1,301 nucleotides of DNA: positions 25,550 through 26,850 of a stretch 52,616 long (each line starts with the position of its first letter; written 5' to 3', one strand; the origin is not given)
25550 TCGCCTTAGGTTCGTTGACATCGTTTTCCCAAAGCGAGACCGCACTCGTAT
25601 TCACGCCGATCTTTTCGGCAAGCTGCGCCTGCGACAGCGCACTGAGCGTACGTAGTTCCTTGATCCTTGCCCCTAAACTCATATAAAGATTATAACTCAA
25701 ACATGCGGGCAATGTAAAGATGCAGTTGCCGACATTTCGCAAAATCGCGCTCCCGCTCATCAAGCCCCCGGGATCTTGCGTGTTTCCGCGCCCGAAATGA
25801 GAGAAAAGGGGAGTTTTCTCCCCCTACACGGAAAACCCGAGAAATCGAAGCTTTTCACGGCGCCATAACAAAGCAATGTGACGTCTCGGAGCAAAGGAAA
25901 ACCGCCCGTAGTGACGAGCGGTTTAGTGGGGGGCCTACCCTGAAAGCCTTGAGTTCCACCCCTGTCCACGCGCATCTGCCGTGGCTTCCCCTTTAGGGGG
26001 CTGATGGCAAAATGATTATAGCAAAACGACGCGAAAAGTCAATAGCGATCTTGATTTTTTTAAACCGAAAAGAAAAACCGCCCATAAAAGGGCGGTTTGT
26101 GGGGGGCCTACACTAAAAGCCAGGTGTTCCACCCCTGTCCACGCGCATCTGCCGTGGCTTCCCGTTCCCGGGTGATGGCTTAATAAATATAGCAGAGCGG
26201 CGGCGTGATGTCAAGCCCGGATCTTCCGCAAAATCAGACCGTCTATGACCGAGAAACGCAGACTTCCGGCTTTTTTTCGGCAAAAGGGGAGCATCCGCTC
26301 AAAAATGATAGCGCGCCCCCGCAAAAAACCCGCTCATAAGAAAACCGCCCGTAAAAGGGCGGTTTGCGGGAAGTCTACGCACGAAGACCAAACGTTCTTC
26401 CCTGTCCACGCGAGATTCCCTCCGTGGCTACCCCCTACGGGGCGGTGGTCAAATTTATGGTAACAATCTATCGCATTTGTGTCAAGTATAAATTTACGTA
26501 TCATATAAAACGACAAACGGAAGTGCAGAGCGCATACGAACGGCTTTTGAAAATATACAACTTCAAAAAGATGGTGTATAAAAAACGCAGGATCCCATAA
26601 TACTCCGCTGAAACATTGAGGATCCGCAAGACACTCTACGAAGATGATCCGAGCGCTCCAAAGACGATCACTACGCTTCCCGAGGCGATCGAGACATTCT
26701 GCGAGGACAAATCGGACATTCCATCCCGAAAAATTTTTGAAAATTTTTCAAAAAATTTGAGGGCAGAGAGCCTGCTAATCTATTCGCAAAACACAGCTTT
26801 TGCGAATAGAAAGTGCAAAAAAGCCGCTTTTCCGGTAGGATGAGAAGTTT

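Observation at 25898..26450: Three tandem, separately promoted and terminated paralogous structured RNAs of about 110 nt, family unrecognised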

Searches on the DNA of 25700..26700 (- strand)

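Call 4: search_rna_families(source=window, start=25700, end=26700, threshold=evalue, max_evalue=10, show_alignments=4)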
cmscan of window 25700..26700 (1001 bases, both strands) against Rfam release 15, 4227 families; matches with E-value up to 10: 8.
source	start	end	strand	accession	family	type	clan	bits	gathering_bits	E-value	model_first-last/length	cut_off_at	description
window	26034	26098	-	RF01770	rimP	Cis-reg; leader;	-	20.4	47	1.4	34-99/102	no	Gammaprotebacteria rimP leader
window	26071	26207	-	RF02631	Hrs13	Gene; sRNA;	-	18.6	52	0.079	1-82/82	no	Hfq-regulated sRNA 13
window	26071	26158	-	RF01394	isrK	Gene; sRNA;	-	17.8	50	0.32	1-77/77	no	isrK Hfq binding RNA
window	26067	26141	-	RF01772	rnk_pseudo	Cis-reg; leader;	-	17.4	55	4.1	1-108/108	no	Pseudomonas rnk leader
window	26036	26103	+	RF02450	ncr1175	Gene; sRNA;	-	16.9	60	3.4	1-110/110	no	Bacillus sRNA ncr1175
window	26075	26098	+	RF02677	NsiR4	Gene; sRNA;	-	12.5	40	9.3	39-65/65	no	Nitrogen stress-induced RNA 4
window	26306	26429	-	RF02498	Atu_C3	Gene; sRNA;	-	12.4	100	7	1-156/156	no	Rhizobiales sRNA Atu_C3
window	26258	26369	+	RF02602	BASRCI414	Gene; sRNA;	-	11.3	270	5.1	1-229/229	no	Brucella sRNA CI414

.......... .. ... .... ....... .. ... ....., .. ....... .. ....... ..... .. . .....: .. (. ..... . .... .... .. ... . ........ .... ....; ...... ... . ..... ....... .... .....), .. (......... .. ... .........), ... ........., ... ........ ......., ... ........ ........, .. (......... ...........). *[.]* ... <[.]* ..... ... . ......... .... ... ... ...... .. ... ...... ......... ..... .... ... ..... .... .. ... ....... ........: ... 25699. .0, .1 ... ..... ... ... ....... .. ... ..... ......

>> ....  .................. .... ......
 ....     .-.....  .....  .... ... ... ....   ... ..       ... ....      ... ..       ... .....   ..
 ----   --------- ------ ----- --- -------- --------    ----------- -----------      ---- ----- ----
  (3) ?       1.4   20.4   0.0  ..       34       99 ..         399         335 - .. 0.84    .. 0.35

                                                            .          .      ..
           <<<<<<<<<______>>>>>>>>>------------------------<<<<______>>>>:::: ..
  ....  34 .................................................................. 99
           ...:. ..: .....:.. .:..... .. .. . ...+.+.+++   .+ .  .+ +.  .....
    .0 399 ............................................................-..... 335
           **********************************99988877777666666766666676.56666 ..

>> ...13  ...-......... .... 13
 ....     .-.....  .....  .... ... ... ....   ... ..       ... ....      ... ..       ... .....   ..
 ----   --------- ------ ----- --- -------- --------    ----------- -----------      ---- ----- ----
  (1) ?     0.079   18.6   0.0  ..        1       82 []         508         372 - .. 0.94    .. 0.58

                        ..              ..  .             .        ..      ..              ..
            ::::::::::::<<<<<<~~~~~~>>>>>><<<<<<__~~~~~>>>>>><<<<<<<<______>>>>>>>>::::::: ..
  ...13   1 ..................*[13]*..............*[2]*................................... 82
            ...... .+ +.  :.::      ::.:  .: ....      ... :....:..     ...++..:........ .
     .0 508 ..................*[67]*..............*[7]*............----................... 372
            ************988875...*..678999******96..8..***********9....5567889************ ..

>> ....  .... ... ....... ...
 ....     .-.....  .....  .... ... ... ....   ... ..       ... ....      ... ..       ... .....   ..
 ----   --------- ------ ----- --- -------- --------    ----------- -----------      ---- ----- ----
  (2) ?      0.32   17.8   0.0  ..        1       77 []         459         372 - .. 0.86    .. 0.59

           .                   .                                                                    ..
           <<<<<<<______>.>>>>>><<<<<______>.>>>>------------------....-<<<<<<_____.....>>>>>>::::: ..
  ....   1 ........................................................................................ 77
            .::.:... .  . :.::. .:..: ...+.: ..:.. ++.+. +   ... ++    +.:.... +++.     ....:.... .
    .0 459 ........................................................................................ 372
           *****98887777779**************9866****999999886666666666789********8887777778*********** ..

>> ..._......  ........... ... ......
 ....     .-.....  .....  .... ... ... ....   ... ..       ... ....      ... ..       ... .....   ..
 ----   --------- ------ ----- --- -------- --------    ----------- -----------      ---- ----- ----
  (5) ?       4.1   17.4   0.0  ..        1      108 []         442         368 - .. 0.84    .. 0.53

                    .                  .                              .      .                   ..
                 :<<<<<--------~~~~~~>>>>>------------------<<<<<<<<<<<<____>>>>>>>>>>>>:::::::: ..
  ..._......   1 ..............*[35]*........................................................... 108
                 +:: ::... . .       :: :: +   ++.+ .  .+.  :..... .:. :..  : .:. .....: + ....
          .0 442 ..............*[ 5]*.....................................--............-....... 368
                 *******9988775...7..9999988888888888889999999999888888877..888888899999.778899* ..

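Call 30: build_rna_model(alignment_id=A2, structure=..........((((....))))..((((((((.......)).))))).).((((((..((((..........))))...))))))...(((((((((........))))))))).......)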
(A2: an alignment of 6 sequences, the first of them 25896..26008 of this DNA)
Model R1 built from alignment A2 (6 sequences, 121 columns); structure: as given.
model positions 114; base pairs 31; branch points 3; effective number of sequences 1.07; information 0.59 bits per position. Calibrated on 0.2 Mb of random sequence (short: E-values are rough).
structure used (alignment columns):
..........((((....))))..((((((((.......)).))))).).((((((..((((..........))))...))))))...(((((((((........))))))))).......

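Call 31: search_with_rna_model(model_id=R1, sources=[window, L001, L006, L007, L008, L009, L010, L011, L012, L013, L014, L015, L016, L017, L018, L019], max_evalue=1)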
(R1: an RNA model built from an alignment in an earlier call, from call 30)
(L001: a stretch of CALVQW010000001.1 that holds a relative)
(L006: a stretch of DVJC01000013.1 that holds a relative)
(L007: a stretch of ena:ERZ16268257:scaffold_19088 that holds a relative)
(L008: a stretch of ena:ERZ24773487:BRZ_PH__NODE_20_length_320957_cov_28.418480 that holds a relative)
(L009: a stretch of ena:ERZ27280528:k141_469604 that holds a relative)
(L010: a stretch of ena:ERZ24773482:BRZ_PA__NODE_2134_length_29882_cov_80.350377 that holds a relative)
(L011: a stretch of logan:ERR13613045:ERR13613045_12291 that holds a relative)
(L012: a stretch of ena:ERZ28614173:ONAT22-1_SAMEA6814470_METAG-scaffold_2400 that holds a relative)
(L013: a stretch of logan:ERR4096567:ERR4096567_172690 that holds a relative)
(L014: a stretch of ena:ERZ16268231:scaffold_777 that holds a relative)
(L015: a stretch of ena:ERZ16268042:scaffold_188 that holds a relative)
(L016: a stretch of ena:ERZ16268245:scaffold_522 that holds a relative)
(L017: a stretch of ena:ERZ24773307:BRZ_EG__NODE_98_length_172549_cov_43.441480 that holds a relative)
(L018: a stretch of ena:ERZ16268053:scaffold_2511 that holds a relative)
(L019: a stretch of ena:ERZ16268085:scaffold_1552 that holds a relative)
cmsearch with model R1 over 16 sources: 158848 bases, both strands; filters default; matches with E-value up to 1: 27.
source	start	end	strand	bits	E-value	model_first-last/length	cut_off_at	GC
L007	3646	3759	+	130.3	2.8e-33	1-114/114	no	0.6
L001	3406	3519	+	127.3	1.8e-32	1-114/114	no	0.62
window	26069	26179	-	125.2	6.9e-32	1-114/114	no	0.59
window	25893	26008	-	121.7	6.2e-31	1-114/114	no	0.61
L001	3156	3270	+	110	8.4e-28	1-114/114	no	0.58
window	26336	26449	-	109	1.5e-27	1-114/114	no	0.59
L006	5176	5292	-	108.5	2.2e-27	1-114/114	no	0.56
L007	2946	3060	+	106.7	6.7e-27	1-114/114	no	0.58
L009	3423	3538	+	102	1.2e-25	1-114/114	no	0.57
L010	3420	3535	+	102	1.2e-25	1-114/114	no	0.57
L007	3468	3585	+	82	3e-20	1-114/114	no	0.58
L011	1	64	+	55.3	4.5e-13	50-114/114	5'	0.52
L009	3501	3600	-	19.9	0.0016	1-114/114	no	0.52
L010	3498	3597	-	19.9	0.0016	1-114/114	no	0.52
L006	5182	5207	+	19.7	0.0017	83-108/114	no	0.5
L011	33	58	-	19.7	0.0017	83-108/114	no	0.5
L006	4004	4132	+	16.3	0.014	1-114/114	no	0.53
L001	3488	3515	-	14.4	0.046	81-108/114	no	0.57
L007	3554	3579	-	13.7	0.074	83-108/114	no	0.58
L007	3728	3753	-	13.7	0.074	83-108/114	no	0.58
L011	1104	1214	-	13.4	0.085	1-114/114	no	0.52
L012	988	1096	-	12.9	0.12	1-114/114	no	0.51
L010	4588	4696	-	12.7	0.13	1-114/114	no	0.53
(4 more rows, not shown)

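Call 40: search_with_rna_model(model_id=R1, sources=[L020, L021, L022, L023, L024, L025, L026, L027, L028, L029, L030, L031, L032, L033, L034, L035], max_evalue=0.001)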
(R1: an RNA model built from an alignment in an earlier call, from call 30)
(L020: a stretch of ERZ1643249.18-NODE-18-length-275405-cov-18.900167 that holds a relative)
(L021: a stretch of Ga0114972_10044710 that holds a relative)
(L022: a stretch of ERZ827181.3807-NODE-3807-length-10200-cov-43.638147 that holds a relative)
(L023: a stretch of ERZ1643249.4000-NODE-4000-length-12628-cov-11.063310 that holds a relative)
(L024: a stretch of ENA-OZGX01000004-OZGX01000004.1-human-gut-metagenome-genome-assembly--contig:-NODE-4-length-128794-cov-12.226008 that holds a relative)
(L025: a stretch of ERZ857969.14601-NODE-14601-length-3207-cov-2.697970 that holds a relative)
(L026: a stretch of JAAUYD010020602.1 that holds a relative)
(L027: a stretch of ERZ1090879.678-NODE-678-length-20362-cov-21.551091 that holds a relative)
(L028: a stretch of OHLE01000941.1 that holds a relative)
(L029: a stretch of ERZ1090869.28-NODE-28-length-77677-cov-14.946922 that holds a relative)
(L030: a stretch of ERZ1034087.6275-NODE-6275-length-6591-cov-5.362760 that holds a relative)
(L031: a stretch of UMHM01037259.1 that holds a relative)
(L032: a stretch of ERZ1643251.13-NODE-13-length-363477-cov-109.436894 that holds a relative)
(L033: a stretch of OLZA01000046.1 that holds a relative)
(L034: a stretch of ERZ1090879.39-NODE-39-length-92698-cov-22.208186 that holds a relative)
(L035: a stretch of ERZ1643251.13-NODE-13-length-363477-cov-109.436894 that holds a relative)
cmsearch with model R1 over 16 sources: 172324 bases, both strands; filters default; matches with E-value up to 0.001: 18.
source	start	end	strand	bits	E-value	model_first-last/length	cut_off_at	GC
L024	5906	6019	+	128.1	1.3e-32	1-114/114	no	0.6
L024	8279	8389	+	125.2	7.4e-32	1-114/114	no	0.59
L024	8450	8565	+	121.7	6.7e-31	1-114/114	no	0.61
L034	3489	3604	+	120.8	1.2e-30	1-114/114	no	0.63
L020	13641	13755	-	117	1.2e-29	1-114/114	no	0.63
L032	3573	3687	-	117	1.2e-29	1-114/114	no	0.63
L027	9995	10109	-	115.1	3.8e-29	1-114/114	no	0.62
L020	9604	9719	-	113.7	9.3e-29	1-114/114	no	0.63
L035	13927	14042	-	113.7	9.3e-29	1-114/114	no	0.63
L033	13077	13192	-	104.1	3.5e-26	1-114/114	no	0.56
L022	2188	2303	-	104.1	3.5e-26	1-114/114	no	0.56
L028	4568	4683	-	101.4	2e-25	1-114/114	no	0.58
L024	8008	8120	+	99.7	5.6e-25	1-114/114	no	0.58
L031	507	623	+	96.4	4.3e-24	1-114/114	no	0.55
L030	6452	6568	+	94.7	1.2e-23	1-114/114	no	0.56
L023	6920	7036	+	77.2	6.2e-19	1-114/114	no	0.51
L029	4919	5035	-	77.2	6.2e-19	1-114/114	no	0.51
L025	440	559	+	71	2.9e-17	1-114/114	no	0.51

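Call 41: search_with_rna_model(model_id=R1, sources=[window, L001, L006, L007, L009, L010, L020, L021, L022, L023, L024, L025, L026, L027, L028, L029, L030, L031, L032, L033, L034, L035], max_evalue=1e-8, make_alignment=true)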
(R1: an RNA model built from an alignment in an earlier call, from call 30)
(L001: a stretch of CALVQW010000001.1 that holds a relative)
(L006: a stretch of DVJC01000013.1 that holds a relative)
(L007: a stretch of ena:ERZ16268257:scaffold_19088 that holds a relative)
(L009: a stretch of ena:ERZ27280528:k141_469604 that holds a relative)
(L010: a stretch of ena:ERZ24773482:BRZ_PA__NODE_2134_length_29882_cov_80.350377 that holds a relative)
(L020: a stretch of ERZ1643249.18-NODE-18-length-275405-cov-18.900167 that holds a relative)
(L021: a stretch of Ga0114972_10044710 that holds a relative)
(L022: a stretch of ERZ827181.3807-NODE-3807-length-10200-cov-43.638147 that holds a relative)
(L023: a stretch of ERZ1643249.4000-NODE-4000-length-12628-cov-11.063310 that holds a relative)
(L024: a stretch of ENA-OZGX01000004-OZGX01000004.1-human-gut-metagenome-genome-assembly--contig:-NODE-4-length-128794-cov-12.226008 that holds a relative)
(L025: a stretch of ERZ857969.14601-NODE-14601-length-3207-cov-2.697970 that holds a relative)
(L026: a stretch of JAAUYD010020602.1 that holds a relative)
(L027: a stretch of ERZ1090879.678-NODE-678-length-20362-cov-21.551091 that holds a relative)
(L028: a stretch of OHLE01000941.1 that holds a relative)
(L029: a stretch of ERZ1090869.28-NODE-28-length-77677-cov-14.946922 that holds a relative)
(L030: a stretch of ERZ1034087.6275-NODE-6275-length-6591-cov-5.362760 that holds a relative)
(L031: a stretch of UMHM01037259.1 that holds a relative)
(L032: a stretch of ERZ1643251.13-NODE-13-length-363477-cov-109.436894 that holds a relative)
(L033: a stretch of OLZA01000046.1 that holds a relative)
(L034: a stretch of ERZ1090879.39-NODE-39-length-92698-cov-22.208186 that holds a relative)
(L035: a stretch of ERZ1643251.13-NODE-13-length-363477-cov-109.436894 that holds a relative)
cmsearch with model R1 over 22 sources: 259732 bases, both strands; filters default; matches with E-value up to 1e-8: 29.
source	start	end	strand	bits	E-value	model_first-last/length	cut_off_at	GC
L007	3646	3759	+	130.3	4.6e-33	1-114/114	no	0.6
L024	5906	6019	+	128.1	1.9e-32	1-114/114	no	0.6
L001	3406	3519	+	127.3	3e-32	1-114/114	no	0.62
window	26069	26179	-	125.2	1.1e-31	1-114/114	no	0.59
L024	8279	8389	+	125.2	1.1e-31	1-114/114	no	0.59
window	25893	26008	-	121.7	1e-30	1-114/114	no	0.61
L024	8450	8565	+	121.7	1e-30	1-114/114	no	0.61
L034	3489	3604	+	120.8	1.7e-30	1-114/114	no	0.63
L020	13641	13755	-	117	1.8e-29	1-114/114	no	0.63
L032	3573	3687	-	117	1.8e-29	1-114/114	no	0.63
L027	9995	10109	-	115.1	5.7e-29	1-114/114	no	0.62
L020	9604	9719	-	113.7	1.4e-28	1-114/114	no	0.63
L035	13927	14042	-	113.7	1.4e-28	1-114/114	no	0.63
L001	3156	3270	+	110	1.4e-27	1-114/114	no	0.58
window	26336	26449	-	109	2.5e-27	1-114/114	no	0.59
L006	5176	5292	-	108.5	3.6e-27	1-114/114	no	0.56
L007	2946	3060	+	106.7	1.1e-26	1-114/114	no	0.58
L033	13077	13192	-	104.1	5.3e-26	1-114/114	no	0.56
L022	2188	2303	-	104.1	5.3e-26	1-114/114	no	0.56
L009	3423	3538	+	102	1.9e-25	1-114/114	no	0.57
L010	3420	3535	+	102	1.9e-25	1-114/114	no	0.57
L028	4568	4683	-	101.4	3e-25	1-114/114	no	0.58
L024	8008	8120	+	99.7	8.5e-25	1-114/114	no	0.58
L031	507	623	+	96.4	6.5e-24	1-114/114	no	0.55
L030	6452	6568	+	94.7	1.8e-23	1-114/114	no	0.56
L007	3468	3585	+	82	4.8e-20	1-114/114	no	0.58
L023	6920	7036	+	77.2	9.4e-19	1-114/114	no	0.51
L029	4919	5035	-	77.2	9.4e-19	1-114/114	no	0.51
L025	440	559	+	71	4.3e-17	1-114/114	no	0.51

Alignment A3: 29 matches aligned to the model, 140 columns, each read 5' to 3' on its own strand. Consensus structure (alignment columns), stored with it:
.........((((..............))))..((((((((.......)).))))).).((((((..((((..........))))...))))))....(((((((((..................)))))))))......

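Call 53: search_dna_similar(query=window:25893-26179:-, collection=phages, mode=distant, max_evalue=0.01)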
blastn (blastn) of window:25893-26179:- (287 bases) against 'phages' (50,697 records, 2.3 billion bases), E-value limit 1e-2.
No match.

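Call 54: search_dna_similar(query=window:25893-26179:-, collection=plasmids, mode=distant, max_evalue=0.01)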
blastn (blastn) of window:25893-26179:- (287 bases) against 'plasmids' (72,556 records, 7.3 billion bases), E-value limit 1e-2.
No match.

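Call 72: build_rna_model(alignment_id=A3)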
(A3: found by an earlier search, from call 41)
Model R2 built from alignment A3 (29 sequences, 140 columns); structure: stored with the alignment.
model positions 115; base pairs 31; branch points 3; effective number of sequences 1.24; information 0.591 bits per position. Calibrated on 0.2 Mb of random sequence (short: E-values are rough).
structure used (alignment columns):
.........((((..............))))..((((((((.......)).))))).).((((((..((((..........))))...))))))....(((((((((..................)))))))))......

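Call 73: search_with_rna_model(model_id=R2, sources=[L036, L037, L038, L039, L040, L041, L042, L043, L044, L045, L046, L047, L048, L002, L003, L004, L005, L021, L026, L008, L012, L013, L014, L015, L016, L017, L018, L019], max_evalue=1)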
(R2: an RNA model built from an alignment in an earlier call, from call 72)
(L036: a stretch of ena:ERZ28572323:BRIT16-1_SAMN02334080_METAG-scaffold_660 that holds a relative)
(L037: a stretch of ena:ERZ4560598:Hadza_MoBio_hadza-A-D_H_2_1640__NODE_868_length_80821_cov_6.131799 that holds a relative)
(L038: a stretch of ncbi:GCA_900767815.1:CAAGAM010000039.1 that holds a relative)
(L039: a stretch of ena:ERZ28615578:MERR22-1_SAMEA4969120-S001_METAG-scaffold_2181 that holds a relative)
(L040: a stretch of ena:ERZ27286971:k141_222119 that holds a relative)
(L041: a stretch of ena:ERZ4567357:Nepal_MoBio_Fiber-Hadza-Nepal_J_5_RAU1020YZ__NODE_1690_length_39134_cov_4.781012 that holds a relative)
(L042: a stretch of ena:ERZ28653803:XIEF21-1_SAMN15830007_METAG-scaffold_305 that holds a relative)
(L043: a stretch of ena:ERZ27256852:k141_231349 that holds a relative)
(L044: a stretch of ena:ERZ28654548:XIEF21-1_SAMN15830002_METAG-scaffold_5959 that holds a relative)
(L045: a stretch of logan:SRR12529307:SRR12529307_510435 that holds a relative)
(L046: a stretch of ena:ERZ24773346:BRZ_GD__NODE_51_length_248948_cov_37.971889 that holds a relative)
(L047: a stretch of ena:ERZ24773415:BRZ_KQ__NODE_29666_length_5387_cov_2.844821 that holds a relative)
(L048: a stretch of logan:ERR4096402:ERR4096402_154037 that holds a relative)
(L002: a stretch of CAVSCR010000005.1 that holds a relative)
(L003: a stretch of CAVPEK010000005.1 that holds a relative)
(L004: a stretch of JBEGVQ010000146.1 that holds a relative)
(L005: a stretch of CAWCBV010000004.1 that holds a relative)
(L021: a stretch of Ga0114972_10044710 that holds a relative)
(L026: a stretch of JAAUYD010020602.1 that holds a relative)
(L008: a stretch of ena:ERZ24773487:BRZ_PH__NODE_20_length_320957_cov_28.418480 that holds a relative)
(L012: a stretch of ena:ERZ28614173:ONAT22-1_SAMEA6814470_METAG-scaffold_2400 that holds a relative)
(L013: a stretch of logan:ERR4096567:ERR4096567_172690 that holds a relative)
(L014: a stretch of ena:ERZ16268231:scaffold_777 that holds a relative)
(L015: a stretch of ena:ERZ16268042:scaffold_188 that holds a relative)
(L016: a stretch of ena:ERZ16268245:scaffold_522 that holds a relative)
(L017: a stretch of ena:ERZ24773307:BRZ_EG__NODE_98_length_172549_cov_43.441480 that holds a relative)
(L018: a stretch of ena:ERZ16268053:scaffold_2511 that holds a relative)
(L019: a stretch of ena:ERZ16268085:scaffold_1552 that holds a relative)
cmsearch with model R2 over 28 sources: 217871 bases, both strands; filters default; matches with E-value up to 1: 22.
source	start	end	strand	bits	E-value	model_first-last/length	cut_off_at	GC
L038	4860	4972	-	97.6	5.4e-23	1-115/115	no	0.5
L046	4857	4971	-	97.1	7e-23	1-115/115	no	0.57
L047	2746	2860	-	97.1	7e-23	1-115/115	no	0.57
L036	4860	4972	-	96.5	1e-22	1-115/115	no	0.5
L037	4860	4972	-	96.5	1e-22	1-115/115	no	0.5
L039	4860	4972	-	96.5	1e-22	1-115/115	no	0.5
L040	4860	4972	-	96.5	1e-22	1-115/115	no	0.5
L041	4860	4972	-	96.5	1e-22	1-115/115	no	0.5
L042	4861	4972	-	69.4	8.6e-16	1-115/115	no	0.55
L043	4861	4972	-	69.4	8.6e-16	1-115/115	no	0.55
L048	1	79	-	57.7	8.3e-13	1-77/115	3'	0.61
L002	6302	6400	+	27.9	3.4e-05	1-115/115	no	0.7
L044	1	51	-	22.2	0.00099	1-45/115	3'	0.67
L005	3101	3233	+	14.5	0.092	1-115/115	no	0.59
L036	4867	4890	+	13.8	0.14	85-108/115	no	0.54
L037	4867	4890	+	13.8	0.14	85-108/115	no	0.54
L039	4867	4890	+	13.8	0.14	85-108/115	no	0.54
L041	4867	4890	+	13.8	0.14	85-108/115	no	0.54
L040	4867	4890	+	13.8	0.14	85-108/115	no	0.54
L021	79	208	+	12.3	0.33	1-115/115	no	0.62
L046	4863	4887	+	10.6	0.87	84-109/115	no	0.52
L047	2752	2776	+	10.6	0.87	84-109/115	no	0.52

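Call 79: search_with_rna_model(model_id=R2, sources=[L049, L050, L051, L052, L053, L054, L055, L056, L057, L058, L059], max_evalue=0.01)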
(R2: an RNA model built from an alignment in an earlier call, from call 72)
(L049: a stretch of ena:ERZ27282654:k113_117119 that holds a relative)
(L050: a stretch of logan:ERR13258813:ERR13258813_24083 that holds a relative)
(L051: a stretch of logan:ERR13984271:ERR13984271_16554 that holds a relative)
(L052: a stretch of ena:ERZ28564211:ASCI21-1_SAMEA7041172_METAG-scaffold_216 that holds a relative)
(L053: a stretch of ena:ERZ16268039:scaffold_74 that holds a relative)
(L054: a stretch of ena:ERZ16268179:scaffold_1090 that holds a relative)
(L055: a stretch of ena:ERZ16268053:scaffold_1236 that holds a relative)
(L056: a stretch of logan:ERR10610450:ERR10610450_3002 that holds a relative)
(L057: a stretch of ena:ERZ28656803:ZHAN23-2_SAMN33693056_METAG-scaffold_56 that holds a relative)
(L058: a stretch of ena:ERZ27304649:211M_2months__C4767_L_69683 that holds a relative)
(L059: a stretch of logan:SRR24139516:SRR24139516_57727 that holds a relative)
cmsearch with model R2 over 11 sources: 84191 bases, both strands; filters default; matches with E-value up to 0.01: 11.
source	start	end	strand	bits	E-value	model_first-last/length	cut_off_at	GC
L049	3857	3972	-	124.9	2.2e-30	1-115/115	no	0.59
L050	3857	3972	-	124.9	2.2e-30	1-115/115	no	0.59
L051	3857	3972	-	124.9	2.2e-30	1-115/115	no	0.59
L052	3857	3972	-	124.9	2.2e-30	1-115/115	no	0.59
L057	3854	3972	-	98.1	1.5e-23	1-115/115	no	0.52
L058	3854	3972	-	98.1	1.5e-23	1-115/115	no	0.52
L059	866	984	-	98.1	1.5e-23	1-115/115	no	0.52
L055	3852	3971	-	96.2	4.7e-23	1-115/115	no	0.49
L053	3851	3971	-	86.4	1.5e-20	1-115/115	no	0.51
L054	3851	3971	-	86.4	1.5e-20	1-115/115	no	0.51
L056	1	82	-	48.2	8.8e-11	1-77/115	3'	0.54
